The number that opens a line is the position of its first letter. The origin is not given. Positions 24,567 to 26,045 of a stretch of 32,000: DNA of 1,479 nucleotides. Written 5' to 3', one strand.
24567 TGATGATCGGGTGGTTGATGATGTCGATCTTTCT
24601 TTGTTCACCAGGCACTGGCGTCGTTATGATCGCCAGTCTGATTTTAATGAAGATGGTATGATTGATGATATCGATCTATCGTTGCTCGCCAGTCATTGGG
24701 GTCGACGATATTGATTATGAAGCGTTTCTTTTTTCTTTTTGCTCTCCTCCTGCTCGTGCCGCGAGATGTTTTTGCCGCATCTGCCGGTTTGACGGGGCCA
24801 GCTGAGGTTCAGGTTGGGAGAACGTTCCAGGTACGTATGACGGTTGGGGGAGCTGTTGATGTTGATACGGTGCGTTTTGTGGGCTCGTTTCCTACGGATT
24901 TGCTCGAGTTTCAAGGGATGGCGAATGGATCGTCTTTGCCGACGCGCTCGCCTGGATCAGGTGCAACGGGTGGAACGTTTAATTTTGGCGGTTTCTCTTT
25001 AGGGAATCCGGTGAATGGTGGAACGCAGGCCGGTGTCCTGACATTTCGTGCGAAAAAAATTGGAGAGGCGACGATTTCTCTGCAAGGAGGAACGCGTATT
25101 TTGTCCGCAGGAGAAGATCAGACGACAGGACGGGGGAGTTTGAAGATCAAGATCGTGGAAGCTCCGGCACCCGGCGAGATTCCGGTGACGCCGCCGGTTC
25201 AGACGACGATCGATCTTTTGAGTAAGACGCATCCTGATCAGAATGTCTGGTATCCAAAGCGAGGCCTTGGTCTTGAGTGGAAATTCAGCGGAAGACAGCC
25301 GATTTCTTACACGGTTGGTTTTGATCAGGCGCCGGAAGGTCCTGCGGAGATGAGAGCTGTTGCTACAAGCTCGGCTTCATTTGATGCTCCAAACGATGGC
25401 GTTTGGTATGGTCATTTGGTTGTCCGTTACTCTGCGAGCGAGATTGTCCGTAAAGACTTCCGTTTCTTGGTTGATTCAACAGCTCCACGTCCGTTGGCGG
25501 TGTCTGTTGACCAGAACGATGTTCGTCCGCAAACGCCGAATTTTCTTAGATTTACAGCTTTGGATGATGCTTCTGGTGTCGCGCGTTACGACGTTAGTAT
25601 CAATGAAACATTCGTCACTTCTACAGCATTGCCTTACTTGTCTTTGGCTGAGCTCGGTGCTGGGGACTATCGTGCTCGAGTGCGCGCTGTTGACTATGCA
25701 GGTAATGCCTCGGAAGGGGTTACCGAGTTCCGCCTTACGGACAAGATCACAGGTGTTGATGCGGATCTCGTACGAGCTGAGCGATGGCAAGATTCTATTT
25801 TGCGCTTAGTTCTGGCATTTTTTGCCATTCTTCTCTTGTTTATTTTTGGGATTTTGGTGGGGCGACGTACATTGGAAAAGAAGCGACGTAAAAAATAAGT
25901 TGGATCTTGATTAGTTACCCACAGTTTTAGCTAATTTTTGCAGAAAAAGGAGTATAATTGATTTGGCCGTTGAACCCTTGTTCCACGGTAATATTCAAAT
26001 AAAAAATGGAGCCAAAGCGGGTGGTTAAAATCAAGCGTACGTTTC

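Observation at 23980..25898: Translationally coupled dockerin-protein / cohesin-protein gene pair outside any cellulosome context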

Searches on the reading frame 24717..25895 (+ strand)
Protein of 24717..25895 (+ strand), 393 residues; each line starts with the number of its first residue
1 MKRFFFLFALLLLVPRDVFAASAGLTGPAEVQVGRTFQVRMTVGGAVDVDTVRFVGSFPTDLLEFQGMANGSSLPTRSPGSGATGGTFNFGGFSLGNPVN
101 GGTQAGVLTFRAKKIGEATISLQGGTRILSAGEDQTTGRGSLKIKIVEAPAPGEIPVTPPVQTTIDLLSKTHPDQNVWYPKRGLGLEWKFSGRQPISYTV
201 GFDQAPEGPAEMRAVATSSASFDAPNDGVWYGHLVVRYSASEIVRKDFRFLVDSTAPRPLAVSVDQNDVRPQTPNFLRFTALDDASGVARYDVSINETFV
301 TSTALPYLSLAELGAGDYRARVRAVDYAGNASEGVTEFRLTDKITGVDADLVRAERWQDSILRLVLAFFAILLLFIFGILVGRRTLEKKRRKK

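Call 3: search_protein_families(library=pfam, proteins=[window:24717-25895:+], max_evalue=1)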
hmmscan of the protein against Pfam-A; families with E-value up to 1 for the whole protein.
window:24717-25895:+ (393 aa): 2 families
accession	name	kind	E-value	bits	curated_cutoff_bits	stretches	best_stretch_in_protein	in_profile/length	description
PF17957.7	Big_7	-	0.08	14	24.1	0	269-307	14-52/70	Bacterial Ig domain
PF19077.6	Big_13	-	0.093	13.7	27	1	310-336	69-96/102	Bacterial Ig-like domain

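Call 9: search_solved_structures(query=window:24717-25895:+, max_evalue=10, show_alignments=2)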
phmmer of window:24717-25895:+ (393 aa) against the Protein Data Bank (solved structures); distinct sequences matched with E-value up to 10: 0.

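Call 11: search_protein_families(library=ncbifam, proteins=[window:24717-25895:+], max_evalue=10)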
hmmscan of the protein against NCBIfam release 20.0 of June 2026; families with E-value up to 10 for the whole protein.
window:24717-25895:+ (393 aa): 2 families
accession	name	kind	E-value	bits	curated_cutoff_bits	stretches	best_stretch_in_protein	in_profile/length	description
NF047446.1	barrel_OmpL47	domain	7.8e-07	29.5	40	1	278-334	8-61/68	OmpL47-type beta-barrel domain-containing protein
NF041611.1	exoglucan_CbhB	equivalog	0.00091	17.3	1950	1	268-345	715-793/997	exoglucanase CbhB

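Call 12: find_homologous_proteins(query=window:24717-25895:+, max_evalue=0.001)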
Query window:24717-25895:+ (393 aa): 35 proteins with E <= 0.001 among 8000 candidates.
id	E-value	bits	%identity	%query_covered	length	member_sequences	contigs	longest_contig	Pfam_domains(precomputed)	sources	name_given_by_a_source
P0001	6.4e-245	830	94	100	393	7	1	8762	-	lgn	-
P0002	6.2e-205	699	81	100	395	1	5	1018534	-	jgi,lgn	jgi:hypothetical protein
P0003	6.2e-202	689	79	100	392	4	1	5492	-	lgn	-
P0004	3.7e-199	680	77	100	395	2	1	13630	-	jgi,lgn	jgi:hypothetical protein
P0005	1.4e-186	638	75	97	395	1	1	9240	-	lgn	-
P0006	1.7e-173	595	68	98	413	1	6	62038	-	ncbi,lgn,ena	-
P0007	3.2e-171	588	69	96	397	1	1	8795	-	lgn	-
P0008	4.5e-170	584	69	97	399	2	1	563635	-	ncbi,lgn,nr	ncbi:cohesin domain-containing protein [Candidatus Uhrbacteria bacterium]|nr:cohesin domain-containi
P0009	2.1e-149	516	60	100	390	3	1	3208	-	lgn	-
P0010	5.5e-144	498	61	98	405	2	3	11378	PF00963.25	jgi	jgi:hypothetical protein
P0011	1.8e-139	483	62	96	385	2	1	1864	-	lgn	-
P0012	2.2e-135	470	55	99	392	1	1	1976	-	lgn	-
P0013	7.8e-135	468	58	91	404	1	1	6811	-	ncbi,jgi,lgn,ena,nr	ncbi:MAG TPA: hypothetical protein VMU11_02660 [Verrucomicrobiae bacterium]|nr:hypothetical protein 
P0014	1.5e-133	464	57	94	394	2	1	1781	-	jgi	jgi:hypothetical protein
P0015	1.8e-133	464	56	98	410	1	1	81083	-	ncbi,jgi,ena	ncbi:MAG: hypothetical protein WCK01_05720 [Candidatus Uhrbacteria bacterium]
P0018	1.9e-122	427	54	95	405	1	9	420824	-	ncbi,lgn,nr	ncbi:hypothetical protein EDM68_00645 [Candidatus Uhrbacteria bacterium]|nr:MAG: hypothetical protei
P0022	7.8e-82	294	43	94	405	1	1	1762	PF00963.25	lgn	-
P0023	5.0e-80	288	41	100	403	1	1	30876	PF00963.25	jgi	-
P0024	1.7e-79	286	46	84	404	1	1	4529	PF04151.22,PF00963.25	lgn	-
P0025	1.8e-77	279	43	86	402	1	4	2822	PF00963.25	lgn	-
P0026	9.2e-77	277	44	87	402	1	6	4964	PF00963.25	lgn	-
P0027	4.3e-76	275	44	90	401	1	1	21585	PF00963.25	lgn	-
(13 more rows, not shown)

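Call 14: search_protein_families(library=pfam, alignment_id=A1, max_evalue=0.01)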
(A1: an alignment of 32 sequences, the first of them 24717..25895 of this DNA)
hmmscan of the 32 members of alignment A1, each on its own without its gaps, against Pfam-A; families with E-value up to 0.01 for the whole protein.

A. member 1, window:24717-25895:+ (393 aa): 0 families

B. families by the number of members that match (of 32 scanned): 13 families
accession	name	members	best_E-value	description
PF00963.24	Cohesin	16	4.7e-08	Cohesin domain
PF19077.6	Big_13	14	5.2e-05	Bacterial Ig-like domain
PF24421.1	Ig_J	8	0.00037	Tip attachment protein J, Ig-like domain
PF17957.7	Big_7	6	0.00058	Bacterial Ig domain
PF07495.19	Y_Y_Y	4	0.00032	Y_Y_Y domain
PF04151.21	PPC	3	2.9e-05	Bacterial pre-peptidase C-terminal domain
PF11008.14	DUF2846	3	0.00099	Protein of unknown function (DUF2846)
PF18981.6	InlK_D3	1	0.00038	Internalin K domain (D3/D4)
PF13620.12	CarboxypepD_reg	1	0.0023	Carboxypeptidase regulatory-like domain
PF20535.3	DUF6750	1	0.0036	Family of unknown function (DUF6750)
PF12245.14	Big_3_2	1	0.005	Bacterial Ig-like domain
PF16967.11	TcfC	1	0.007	E-set like domain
PF05345.18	He_PIG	1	0.0082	Putative Ig domain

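Call 15: search_solved_structures(query=A1, max_evalue=10, show_alignments=3)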
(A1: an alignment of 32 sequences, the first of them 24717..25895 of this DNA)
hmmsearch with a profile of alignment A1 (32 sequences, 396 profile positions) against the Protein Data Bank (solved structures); distinct sequences matched with E-value up to 10: 32.
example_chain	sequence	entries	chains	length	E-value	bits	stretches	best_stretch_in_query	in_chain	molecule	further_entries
1k85_A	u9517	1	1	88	4.5e-06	29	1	274-341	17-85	CHITINASE A1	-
6bt9_A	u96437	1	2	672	9.3e-05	24.7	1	255-346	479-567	Chitinase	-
8pn3_A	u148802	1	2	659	0.00011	24.4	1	278-348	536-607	DUF3472 domain-containing protein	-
8pmu_A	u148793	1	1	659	0.00011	24.4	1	278-348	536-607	DUF3472 domain-containing protein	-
8pn5_A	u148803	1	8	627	0.00013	24.2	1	278-348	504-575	DUF3472 domain-containing protein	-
2xdh_A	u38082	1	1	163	0.034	16.2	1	24-115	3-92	COHESIN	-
2yn3_A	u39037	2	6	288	0.052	15.6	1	315-336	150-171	PUTATIVE INNER MEMBRANE PROTEIN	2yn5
7tyj_A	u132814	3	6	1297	0.088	14.9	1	309-379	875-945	Insulin receptor-related protein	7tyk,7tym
9d93_Sa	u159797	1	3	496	0.095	14.7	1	288-346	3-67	Tail wing base, gp30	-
3j0c_A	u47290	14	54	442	0.14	14.2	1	106-178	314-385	E1 envelope glycoprotein | Spike glycoprotein E1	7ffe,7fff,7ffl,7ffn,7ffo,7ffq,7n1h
7sfv_A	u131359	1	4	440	0.14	14.2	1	106-177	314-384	Spike glycoprotein E1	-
8deq_A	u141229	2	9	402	0.16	14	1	106-177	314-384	Spike glycoprotein E1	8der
8eyx_A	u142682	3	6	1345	0.27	13.3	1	307-375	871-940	Insulin receptor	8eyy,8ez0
8dtl_A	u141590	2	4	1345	0.27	13.3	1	307-375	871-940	Insulin receptor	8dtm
7sl1_A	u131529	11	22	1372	0.27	13.2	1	307-375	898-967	Insulin receptor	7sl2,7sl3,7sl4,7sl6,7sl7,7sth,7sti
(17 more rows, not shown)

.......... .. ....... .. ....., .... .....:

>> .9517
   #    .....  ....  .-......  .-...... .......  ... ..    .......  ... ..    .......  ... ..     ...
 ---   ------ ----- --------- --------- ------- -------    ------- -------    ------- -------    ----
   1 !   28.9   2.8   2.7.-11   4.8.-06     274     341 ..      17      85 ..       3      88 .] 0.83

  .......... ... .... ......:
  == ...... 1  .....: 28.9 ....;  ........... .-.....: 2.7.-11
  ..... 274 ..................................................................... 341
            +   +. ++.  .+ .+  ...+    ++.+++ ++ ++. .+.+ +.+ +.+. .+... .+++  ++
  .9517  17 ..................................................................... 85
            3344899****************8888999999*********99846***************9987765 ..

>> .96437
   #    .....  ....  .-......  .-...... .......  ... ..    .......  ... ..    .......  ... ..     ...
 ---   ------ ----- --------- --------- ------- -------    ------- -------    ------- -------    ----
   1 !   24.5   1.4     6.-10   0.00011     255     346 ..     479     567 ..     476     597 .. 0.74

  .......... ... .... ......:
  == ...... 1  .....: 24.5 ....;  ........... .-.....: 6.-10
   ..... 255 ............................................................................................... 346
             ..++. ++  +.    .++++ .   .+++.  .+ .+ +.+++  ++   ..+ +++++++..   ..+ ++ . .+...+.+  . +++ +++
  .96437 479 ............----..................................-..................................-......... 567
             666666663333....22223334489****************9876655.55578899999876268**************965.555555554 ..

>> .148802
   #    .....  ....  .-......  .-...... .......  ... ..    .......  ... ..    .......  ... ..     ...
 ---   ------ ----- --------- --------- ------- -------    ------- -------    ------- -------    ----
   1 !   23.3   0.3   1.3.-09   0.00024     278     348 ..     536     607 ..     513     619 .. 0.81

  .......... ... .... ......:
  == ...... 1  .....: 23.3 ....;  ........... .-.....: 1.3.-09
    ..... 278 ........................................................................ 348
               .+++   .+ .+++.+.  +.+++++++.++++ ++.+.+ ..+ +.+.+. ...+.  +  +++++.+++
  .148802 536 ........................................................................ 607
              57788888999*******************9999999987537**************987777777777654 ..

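Call 21: find_encoding_contigs(protein=P0018, flank=10000, max_places=2)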
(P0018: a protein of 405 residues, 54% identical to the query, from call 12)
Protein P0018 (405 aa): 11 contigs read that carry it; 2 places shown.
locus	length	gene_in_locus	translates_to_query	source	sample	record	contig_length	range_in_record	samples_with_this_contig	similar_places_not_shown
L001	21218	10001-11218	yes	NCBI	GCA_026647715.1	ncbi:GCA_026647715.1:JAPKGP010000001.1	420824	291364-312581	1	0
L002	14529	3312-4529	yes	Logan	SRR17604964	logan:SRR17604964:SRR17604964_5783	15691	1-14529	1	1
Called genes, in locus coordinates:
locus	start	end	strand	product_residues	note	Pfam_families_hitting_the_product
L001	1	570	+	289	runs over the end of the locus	-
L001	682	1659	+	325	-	-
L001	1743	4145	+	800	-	-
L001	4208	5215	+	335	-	PF00044:Gp_dh_N, PF02800:Gp_dh_C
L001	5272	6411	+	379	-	PF00162:PGK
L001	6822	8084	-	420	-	PF03952:Enolase_N, PF00113:Enolase_C, PF13378:MR_MLE_C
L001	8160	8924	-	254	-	PF04402:SIMPL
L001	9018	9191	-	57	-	-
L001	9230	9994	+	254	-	PF00404:Dockerin_1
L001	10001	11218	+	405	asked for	-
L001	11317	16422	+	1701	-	PF13884:Peptidase_S74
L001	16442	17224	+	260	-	PF13399:LytR_C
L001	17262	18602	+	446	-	PF00919:UPF0004, PF04055:Radical_SAM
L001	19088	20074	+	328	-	PF01715:IPPT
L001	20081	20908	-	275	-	PF00696:AA_kinase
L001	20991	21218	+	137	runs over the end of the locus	PF01878:EVE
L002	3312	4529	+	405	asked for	-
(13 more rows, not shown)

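Call 22: find_encoding_contigs(protein=P0027, flank=10000, max_places=2)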
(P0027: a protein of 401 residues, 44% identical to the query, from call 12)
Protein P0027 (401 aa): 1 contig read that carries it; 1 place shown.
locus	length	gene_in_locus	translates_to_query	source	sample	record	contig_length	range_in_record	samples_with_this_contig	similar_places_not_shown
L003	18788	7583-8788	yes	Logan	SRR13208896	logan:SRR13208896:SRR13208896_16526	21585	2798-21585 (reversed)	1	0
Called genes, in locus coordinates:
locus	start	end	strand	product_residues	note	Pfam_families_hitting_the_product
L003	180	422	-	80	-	-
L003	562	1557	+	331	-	PF01933:CofD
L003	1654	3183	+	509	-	-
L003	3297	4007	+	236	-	PF25084:LbH_EIF2B, PF00132:Hexapep (faint), PF24894:Hexapep_GlmU (faint), PF25087:GMPPB_C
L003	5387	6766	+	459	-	-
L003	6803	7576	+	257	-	-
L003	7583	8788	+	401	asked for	PF00963:Cohesin (weak)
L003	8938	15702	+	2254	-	-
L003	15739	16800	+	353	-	PF17936:Big_6 (faint)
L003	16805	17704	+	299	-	-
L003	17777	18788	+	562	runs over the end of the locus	PF19077:Big_13 (weak)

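Call 23: find_encoding_contigs(protein=P0008, flank=10000, max_places=2)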
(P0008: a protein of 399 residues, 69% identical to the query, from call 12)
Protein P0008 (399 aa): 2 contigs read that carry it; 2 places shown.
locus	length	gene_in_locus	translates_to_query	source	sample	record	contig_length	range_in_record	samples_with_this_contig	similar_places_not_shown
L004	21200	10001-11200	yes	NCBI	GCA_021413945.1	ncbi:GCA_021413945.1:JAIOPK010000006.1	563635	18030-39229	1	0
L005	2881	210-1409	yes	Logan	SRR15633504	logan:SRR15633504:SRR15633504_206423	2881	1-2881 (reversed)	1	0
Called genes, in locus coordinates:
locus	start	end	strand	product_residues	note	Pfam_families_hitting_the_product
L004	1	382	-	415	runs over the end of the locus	PF13672:PP2C_2 (weak), PF07228:SpoIIE (weak)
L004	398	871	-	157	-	PF02590:SPOUT_MTase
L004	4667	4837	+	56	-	-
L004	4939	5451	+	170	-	PF06185:YecM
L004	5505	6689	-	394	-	-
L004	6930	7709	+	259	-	PF25084:LbH_EIF2B (weak), PF00132:Hexapep (faint), PF25087:GMPPB_C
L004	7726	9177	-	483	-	PF01943:Polysacc_synt, PF13440:Polysacc_synt_3, PF03023:MurJ, PF01554:MatE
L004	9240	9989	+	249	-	-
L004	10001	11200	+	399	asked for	-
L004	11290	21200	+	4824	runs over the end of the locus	-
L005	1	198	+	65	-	?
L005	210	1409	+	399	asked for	-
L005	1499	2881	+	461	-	?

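Call 24: predict_structure(alignment_id=A1)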
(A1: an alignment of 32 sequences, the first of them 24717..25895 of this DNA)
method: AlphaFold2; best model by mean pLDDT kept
length: 393 residues; sequences in the alignment: 32
mean_pLDDT: 85.4   pTM: 0.45
mean pLDDT of the five models: 85.4, 84.8, 84.2, 83.4, 83.1
residues with pLDDT >= 90: 203; 70-90: 141; 50-70: 38; < 50: 11
segments of 3 or more residues with pLDDT < 50: 153-157, 345-348
pLDDT, mean of each block of 10 residues (from residue 1): 75 61 92 92 86 94 93 81 91 79 87 95 91 87 90 50 83 94 92 87 78 70 93 88 89 94 87 88 92 95 93 90 96 93 57 64 92 94 84 69
secondary structure, 60 per line:
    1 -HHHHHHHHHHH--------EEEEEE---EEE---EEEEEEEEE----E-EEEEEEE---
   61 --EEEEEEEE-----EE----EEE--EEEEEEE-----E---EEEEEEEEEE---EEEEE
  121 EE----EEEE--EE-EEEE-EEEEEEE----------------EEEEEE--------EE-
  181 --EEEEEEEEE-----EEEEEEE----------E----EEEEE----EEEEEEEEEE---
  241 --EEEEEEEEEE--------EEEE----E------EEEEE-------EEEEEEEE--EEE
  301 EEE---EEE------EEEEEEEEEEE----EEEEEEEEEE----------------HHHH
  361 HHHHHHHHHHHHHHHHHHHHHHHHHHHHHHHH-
elements in order: H2-12 E21-26 E30-32 E36-44 E51-57 E63-70 E82-84 E87-93 E103-112 E116-122 E127-130 E136-139 E141-147 E164-169 E183-191 E197-203 E219-223 E228-237 E243-252 E261-264 E276-280 E288-295 E298-303 E307-309 E316-326 E331-340 H357-392

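Call 27: fold_search(model_id=the predicted structure, library=pdb)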
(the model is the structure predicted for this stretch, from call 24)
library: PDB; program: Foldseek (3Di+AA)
matches with E <= 10: 1995; with E <= 0.001: 165
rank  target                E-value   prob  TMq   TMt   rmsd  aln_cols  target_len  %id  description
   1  2w1n                  1.5e-11  1.00  0.30  0.50  19.4       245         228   13  cohesin and fibronectin type-III double module construct from the Clostridium perfringens glycoside hydrolase GH84C (released 2009-02-03)
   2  2yn3_A                7.7e-09  1.00  0.34  0.47  16.6       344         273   13  Structural insight into the giant calcium-binding adhesin SiiE: implications for the adhesion of Salmonella enterica t (released 2013-04-03)
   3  2yn5_A                9.9e-09  1.00  0.33  0.44  17.0       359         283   12  Structural insight into the giant calcium-binding adhesin SiiE: implications for the adhesion of Salmonella enterica t (released 2013-04-03)
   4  4aq1_C                1.6e-08  1.00  0.18  0.13  23.9       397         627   10  Structure of the SbsB S-layer protein of Geobacillus stearothermophilus PV72p2 in complex with nanobody KB6 (released 2012-06-13)
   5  2yn3_C                2.3e-08  1.00  0.35  0.46  16.3       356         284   13  Structural insight into the giant calcium-binding adhesin SiiE: implications for the adhesion of Salmonella enterica t (released 2013-04-03)
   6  2yn5_B                2.8e-08  1.00  0.33  0.43  17.4       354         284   14  Structural insight into the giant calcium-binding adhesin SiiE: implications for the adhesion of Salmonella enterica t (released 2013-04-03)
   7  2jh2_A                6.6e-08  1.00  0.28  0.78   3.1       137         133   15  X-ray crystal structure of a cohesin-like module from Clostridium perfringens (released 2007-11-06)
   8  6za2_A                9.9e-08  1.00  0.18  0.10  22.2       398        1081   13  Crystal structure of dimeric latent PorU from Porphyromonas gingivalis (released 2021-09-29)
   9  6za2_B                1.1e-07  1.00  0.18  0.10  22.6       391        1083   12  Crystal structure of dimeric latent PorU from Porphyromonas gingivalis (released 2021-09-29)
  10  4xb7_A                1.3e-07  1.00  0.25  0.24  16.4       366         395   11  Crystal structure of Dscam1 isoform 4.4, N-terminal four Ig domains (released 2015-12-16)
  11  9u61_C                1.3e-07  1.00  0.23  0.17  16.0       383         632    9  CP/MBL pathways C3 convertase C4b2a and C3 complex (released 2026-01-14)
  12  3pdd                  1.8e-07  1.00  0.27  0.45   7.1       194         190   15  Structures of Clostridium thermocellum CbhA fibronectin(III)-like modules (released 2011-11-23)
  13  2vo8                  1.9e-07  1.00  0.30  0.83   2.5       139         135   16  Cohesin module from Clostridium perfringens ATCC13124 family 33 glycoside hydrolase. (released 2008-09-02)
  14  5vl3_S                1.9e-07  1.00  0.20  0.24  21.0       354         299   13  CD22 d1-d3 in complex with therapeutic Fab Epratuzumab (released 2017-10-11)
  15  8uin_G                2.1e-07  1.00  0.23  0.17  15.6       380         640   12  Structure of the C3bBb-albicin complex (released 2024-05-08)
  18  2xdh                  2.8e-07  1.00  0.29  0.77   2.7       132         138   20  Non-cellulosomal cohesin from the hyperthermophilic archaeon Archaeoglobus fulgidus (released 2010-05-26)
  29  2jh2_B                9.8e-07  1.00  0.29  0.78   3.2       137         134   14  X-ray crystal structure of a cohesin-like module from Clostridium perfringens (released 2007-11-06)
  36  5nrm_A                2.2e-06  1.00  0.27  0.70   3.6       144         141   15  Crystal structure of the sixth cohesin from Acetivibrio cellulolyticus' scaffoldin B in complex with Cel5 dockerin S51 (released 2018-01-31)
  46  4uyq_A                2.7e-06  1.00  0.28  0.71   2.8       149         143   12  High resolution structure of the third cohesin ScaC in complex with the ScaB dockerin with a mutation in the C-termina (released 2015-04-15)
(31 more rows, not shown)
